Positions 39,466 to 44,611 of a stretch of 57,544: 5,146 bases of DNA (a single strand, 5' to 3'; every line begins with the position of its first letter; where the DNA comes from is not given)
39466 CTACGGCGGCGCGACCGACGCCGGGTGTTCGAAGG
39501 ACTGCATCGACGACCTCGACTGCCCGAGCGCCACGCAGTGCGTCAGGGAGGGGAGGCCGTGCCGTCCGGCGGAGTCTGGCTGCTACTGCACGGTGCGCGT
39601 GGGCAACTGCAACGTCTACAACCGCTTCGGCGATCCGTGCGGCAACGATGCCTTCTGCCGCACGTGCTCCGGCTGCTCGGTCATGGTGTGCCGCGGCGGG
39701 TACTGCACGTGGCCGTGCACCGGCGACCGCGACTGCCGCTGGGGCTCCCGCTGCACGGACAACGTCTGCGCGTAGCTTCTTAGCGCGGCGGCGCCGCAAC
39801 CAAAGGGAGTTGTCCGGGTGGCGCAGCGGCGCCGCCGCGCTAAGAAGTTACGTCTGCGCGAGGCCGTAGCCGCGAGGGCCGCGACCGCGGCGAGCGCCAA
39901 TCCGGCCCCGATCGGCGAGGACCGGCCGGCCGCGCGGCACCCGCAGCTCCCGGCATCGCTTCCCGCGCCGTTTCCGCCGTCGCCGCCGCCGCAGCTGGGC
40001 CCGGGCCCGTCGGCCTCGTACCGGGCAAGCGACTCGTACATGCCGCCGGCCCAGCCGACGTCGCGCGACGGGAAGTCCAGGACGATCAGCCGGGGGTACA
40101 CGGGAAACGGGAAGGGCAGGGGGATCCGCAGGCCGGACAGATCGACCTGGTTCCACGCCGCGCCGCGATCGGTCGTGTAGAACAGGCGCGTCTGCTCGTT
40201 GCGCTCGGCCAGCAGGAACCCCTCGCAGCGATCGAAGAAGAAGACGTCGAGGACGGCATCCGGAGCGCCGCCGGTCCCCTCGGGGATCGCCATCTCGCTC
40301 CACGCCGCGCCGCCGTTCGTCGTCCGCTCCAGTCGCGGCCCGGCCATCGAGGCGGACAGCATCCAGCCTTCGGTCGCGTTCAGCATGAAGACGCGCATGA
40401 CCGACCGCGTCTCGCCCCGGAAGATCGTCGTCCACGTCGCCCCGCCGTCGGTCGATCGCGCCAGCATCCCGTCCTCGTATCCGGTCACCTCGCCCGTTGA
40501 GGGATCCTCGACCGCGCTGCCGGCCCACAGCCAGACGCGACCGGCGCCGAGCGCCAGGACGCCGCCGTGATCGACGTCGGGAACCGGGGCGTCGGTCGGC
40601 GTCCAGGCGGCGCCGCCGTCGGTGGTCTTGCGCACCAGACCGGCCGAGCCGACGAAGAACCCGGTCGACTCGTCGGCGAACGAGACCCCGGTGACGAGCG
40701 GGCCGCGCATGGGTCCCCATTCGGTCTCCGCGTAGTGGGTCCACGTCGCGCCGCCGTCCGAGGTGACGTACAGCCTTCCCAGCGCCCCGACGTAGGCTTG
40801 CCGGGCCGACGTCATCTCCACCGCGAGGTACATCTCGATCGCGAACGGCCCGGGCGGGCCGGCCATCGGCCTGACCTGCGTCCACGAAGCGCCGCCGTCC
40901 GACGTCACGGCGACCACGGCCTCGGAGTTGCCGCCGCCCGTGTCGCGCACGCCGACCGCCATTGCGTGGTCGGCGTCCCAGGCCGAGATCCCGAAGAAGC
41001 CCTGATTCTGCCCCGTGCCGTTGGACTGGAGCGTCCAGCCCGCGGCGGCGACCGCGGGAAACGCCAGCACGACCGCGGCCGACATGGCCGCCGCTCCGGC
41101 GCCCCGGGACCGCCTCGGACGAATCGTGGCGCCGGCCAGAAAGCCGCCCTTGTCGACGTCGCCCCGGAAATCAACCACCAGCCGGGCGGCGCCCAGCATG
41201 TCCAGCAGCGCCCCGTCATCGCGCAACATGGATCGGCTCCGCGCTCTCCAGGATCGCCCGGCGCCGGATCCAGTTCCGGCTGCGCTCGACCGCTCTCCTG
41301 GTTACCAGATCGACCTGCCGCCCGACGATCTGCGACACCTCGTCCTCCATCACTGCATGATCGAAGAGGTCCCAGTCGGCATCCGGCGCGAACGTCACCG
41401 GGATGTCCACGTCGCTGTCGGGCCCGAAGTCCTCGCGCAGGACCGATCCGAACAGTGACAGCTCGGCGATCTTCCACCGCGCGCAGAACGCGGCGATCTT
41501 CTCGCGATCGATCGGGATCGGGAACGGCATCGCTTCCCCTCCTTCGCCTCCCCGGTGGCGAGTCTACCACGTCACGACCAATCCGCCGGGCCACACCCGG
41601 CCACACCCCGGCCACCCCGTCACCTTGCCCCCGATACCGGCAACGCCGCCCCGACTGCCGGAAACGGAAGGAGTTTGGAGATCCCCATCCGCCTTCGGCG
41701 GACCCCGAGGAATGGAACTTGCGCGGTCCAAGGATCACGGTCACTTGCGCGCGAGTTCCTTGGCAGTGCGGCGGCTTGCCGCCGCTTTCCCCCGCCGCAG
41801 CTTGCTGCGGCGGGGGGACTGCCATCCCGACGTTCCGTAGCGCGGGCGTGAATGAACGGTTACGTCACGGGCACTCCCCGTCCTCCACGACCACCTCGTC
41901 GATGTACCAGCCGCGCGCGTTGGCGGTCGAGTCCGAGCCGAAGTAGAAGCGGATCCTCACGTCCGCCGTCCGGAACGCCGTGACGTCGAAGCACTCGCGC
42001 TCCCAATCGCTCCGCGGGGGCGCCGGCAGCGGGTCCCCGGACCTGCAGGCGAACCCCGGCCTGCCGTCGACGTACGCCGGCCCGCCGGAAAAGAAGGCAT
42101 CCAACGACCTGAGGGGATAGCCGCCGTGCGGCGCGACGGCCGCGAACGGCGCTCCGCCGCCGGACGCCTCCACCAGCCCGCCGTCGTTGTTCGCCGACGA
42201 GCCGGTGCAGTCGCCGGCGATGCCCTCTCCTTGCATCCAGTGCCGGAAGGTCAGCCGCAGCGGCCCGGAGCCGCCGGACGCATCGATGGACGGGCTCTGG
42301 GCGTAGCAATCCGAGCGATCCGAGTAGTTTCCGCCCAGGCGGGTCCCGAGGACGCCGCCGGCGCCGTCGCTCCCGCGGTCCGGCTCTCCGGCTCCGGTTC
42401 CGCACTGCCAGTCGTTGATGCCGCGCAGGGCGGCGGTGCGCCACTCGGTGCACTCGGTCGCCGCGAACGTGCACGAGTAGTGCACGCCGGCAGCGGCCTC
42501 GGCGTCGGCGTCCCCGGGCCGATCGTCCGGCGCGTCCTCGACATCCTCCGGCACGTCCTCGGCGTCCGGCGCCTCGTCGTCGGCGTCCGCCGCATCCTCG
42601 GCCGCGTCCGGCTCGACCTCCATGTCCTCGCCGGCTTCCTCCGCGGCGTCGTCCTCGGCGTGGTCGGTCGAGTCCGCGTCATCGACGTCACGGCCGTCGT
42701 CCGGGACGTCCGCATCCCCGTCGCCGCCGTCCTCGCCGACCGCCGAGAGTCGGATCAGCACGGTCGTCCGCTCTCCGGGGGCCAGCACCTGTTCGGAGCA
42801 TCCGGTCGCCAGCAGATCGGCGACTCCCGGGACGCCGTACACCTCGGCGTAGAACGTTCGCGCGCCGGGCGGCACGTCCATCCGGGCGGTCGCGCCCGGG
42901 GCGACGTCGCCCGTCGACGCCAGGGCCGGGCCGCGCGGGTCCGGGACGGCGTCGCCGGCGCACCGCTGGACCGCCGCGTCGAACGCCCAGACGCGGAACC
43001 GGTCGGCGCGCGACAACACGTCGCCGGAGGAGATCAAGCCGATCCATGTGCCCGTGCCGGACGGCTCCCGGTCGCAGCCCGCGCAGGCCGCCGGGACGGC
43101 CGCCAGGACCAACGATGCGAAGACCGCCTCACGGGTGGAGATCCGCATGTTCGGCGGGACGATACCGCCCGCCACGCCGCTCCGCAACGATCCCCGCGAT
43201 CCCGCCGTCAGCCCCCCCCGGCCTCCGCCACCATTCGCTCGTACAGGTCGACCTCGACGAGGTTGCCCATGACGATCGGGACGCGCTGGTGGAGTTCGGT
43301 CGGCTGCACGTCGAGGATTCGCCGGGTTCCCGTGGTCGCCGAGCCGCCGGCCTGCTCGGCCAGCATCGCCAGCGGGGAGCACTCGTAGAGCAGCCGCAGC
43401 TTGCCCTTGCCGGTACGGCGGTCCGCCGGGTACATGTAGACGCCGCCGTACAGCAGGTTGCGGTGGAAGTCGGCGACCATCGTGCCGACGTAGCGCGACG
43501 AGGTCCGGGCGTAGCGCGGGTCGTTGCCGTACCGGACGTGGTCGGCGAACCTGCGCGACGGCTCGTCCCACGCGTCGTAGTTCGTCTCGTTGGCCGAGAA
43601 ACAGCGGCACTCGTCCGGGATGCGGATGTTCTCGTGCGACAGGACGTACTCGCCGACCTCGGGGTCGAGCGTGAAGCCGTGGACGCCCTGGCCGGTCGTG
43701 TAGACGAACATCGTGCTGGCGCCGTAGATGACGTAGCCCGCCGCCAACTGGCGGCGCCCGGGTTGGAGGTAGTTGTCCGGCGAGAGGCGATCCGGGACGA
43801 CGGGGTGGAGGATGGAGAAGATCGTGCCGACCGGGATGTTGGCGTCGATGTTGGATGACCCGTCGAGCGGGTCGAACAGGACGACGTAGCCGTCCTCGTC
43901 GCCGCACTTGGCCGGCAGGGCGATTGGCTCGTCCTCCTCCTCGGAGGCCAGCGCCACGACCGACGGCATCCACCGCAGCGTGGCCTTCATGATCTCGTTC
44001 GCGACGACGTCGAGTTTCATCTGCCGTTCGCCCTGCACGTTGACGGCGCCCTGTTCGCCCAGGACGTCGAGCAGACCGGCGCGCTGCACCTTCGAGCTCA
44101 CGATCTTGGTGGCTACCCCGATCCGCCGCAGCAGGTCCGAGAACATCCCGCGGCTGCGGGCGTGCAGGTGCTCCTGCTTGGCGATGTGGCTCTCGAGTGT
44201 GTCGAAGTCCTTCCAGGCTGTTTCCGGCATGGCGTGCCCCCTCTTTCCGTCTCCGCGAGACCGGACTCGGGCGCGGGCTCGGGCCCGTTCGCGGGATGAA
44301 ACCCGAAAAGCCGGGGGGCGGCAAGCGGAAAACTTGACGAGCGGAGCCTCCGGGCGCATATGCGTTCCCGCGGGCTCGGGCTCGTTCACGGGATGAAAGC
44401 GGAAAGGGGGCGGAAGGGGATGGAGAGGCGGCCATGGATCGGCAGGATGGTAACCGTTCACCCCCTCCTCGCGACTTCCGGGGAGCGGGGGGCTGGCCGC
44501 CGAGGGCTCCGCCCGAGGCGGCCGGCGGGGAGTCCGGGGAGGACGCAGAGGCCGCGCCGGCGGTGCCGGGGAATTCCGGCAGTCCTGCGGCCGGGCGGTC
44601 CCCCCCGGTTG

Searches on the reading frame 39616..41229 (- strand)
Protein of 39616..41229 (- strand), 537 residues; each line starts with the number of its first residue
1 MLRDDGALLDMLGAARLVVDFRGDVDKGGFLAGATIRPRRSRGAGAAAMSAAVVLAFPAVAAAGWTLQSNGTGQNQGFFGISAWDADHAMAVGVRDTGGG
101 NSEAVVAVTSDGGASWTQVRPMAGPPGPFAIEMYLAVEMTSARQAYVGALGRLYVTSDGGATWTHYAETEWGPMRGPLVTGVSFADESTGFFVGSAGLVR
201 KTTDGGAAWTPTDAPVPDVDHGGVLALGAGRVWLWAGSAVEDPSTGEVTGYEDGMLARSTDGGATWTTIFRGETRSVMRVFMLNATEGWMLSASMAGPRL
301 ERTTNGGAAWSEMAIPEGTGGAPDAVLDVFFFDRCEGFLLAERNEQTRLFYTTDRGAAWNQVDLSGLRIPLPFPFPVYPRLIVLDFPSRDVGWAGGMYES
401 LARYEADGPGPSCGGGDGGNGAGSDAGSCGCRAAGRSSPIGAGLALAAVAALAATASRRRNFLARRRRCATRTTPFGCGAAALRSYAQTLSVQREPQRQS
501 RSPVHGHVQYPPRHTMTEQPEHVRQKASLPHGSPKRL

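Call 19: search_protein_families(library=pfam, proteins=[window:39616-41229:-], max_evalue=0.001)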
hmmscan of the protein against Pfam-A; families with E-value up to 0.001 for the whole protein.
window:39616-41229:- (537 aa): 4 families
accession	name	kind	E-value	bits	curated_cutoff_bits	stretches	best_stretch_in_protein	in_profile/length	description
PF14870.12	PSII_BNR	-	2.6e-13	50.4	27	0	179-215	20-56/303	Photosynthesis system II assembly factor YCF48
PF15902.12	Sortilin-Vps10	-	2.2e-10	40.4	33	1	256-363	3-113/446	Sortilin, neurotensin receptor 3,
PF02012.26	BNR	-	1.4e-05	24.8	27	0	258-267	2-11/12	BNR/Asp-box repeat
PF13088.12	BNR_2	-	3.3e-05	23.8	31.4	0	93-170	127-205/277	BNR repeat-like domain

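Call 86: search_protein_families(library=padloc, proteins=[window:39616-41229:-], max_evalue=0.001)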
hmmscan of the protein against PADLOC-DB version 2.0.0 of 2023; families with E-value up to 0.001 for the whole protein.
window:39616-41229:- (537 aa): 0 families

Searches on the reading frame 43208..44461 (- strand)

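Call 19: search_protein_families(library=pfam, proteins=[window:43208-44461:-], max_evalue=0.001)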
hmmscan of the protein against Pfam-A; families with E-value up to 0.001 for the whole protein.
window:43208-44461:- (417 aa): 2 families
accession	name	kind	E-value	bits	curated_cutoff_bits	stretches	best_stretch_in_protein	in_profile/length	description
PF00316.25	FBPase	-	1.8e-60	204.3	34.8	1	88-277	2-191/191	Fructose-1-6-bisphosphatase, N-terminal domain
PF18913.5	FBPase_C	-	1e-43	148.6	27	1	281-411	1-126/127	Fructose-1-6-bisphosphatase, C-terminal domain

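Call 86: search_protein_families(library=padloc, proteins=[window:43208-44461:-], max_evalue=0.001)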
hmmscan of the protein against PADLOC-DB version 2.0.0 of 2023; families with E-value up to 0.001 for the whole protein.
window:43208-44461:- (417 aa): 0 families
